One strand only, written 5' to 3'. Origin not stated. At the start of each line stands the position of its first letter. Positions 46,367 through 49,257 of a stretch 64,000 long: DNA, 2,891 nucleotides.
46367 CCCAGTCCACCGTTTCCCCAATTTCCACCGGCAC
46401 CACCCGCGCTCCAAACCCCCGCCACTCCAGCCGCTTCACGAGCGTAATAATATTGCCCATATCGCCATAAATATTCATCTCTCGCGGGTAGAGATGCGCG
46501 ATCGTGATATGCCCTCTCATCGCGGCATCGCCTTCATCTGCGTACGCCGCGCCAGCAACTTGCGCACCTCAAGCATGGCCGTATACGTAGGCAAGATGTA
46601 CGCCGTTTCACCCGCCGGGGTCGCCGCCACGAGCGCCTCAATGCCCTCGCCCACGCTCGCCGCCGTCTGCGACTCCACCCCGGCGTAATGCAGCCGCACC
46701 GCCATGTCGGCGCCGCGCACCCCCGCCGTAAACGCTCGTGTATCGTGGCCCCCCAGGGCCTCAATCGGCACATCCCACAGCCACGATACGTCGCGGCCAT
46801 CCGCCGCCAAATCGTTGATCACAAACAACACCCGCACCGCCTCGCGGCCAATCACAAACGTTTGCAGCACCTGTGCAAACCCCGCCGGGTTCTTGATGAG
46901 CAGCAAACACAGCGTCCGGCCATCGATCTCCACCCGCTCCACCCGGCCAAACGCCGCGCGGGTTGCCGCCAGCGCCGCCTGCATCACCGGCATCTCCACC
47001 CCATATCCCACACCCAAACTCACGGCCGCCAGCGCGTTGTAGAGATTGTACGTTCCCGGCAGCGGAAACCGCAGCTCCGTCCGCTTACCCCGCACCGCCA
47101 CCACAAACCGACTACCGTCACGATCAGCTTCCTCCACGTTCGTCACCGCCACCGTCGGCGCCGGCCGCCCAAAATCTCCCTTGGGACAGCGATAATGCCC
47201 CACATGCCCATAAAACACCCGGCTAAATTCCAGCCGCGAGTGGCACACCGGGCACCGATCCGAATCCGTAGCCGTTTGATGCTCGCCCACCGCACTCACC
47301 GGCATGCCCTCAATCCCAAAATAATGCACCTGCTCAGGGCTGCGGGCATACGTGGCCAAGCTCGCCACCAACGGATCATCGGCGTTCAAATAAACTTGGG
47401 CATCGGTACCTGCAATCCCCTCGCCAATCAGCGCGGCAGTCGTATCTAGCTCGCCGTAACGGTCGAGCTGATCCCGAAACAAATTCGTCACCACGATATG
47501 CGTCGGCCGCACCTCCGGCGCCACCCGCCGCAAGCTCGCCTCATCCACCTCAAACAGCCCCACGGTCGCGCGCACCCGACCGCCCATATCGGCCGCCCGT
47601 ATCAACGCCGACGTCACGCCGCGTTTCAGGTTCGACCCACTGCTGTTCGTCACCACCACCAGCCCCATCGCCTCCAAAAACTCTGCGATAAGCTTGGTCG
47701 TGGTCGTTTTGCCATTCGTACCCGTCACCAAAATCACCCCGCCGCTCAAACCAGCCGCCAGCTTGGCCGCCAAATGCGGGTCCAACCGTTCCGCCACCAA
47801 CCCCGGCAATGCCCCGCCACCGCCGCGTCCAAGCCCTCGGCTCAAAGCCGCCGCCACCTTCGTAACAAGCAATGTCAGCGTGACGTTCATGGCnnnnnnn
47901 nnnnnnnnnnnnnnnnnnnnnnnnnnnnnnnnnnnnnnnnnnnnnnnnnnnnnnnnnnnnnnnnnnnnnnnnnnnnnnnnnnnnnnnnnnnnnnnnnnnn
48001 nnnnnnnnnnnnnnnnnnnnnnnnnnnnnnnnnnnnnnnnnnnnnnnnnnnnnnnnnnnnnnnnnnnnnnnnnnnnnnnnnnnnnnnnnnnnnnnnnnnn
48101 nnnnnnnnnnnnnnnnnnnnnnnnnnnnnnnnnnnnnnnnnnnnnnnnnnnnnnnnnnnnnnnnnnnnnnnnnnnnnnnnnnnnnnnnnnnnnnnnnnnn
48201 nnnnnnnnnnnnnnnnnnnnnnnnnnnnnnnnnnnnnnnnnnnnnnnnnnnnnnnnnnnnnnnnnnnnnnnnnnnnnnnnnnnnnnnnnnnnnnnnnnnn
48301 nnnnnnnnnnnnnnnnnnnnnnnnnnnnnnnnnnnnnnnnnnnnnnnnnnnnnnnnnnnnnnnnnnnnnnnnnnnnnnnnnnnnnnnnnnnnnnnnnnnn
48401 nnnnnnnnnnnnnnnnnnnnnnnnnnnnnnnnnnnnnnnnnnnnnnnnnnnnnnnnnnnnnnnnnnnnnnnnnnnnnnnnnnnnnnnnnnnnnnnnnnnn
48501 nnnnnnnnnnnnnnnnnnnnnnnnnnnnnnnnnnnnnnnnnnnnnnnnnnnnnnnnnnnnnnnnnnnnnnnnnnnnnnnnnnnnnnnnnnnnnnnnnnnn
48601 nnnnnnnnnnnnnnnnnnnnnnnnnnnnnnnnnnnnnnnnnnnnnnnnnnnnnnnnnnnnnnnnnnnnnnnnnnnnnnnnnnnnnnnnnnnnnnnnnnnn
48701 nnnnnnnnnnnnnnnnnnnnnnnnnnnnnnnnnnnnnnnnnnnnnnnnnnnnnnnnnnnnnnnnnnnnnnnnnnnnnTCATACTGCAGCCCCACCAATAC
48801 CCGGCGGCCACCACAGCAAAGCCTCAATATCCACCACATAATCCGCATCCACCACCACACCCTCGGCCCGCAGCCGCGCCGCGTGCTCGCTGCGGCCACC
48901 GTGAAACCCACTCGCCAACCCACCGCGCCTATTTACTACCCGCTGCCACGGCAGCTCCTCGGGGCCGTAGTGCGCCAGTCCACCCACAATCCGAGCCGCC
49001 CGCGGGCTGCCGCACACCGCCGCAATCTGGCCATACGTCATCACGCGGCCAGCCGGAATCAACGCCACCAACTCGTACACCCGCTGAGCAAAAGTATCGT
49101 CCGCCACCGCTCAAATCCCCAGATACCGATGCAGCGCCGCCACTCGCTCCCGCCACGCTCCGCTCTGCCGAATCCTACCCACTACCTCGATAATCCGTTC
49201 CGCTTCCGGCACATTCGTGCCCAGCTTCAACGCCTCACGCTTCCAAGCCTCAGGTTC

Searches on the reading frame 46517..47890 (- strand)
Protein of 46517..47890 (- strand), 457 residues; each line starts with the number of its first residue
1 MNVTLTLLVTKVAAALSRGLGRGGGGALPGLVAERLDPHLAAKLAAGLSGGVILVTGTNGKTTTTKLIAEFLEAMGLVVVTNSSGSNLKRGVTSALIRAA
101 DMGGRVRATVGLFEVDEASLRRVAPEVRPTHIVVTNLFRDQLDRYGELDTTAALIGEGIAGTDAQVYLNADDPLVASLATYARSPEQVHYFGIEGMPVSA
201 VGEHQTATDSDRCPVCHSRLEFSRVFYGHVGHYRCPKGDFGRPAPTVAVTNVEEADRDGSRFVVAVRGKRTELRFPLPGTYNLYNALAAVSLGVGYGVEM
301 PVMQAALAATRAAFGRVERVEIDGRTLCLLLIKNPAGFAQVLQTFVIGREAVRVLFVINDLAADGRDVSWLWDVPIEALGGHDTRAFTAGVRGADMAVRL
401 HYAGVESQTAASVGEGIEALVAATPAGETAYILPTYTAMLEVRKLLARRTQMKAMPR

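Call 67: find_encoding_contigs(protein=window:46517-47890:-, flank=4000, max_places=6)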
Protein window:46517-47890:- (457 aa): 4 contigs read that carry it; 1 place shown.
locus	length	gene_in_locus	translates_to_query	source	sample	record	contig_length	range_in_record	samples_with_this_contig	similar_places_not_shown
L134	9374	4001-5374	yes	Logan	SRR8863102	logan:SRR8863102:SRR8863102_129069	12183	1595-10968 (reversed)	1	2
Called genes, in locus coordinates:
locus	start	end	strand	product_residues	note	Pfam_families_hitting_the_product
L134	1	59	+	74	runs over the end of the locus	-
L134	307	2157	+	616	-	PF07973:tRNA_SAD, PF00587:tRNA-synt_2b, PF03129:HGTP_anticodon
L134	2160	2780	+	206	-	-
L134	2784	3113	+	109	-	PF01035:DNA_binding_1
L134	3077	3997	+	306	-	PF01745:IPT (faint), PF01715:IPPT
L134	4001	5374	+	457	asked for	PF08245:Mur_ligase_M, PF08353:MurT_C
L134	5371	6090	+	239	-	PF07685:GATase_3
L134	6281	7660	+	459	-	PF01566:Nramp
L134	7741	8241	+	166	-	-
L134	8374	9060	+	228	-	-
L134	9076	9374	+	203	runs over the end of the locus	PF13483:Lactamase_B_3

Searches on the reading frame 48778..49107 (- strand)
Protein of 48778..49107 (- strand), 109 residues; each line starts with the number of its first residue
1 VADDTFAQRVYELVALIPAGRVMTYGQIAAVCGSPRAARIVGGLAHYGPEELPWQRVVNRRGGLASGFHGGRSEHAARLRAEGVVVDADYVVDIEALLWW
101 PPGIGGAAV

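Call 28: search_protein_families(library=pfam, proteins=[window:48778-49107:-], max_evalue=0.01)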
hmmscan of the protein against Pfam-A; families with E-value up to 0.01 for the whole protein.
window:48778-49107:- (109 aa): 1 family
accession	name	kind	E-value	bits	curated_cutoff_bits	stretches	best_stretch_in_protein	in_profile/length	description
PF01035.26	DNA_binding_1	-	4.7e-21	74.9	27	1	6-84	2-81/81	6-O-methylguanine DNA methyltransferase, DNA binding domain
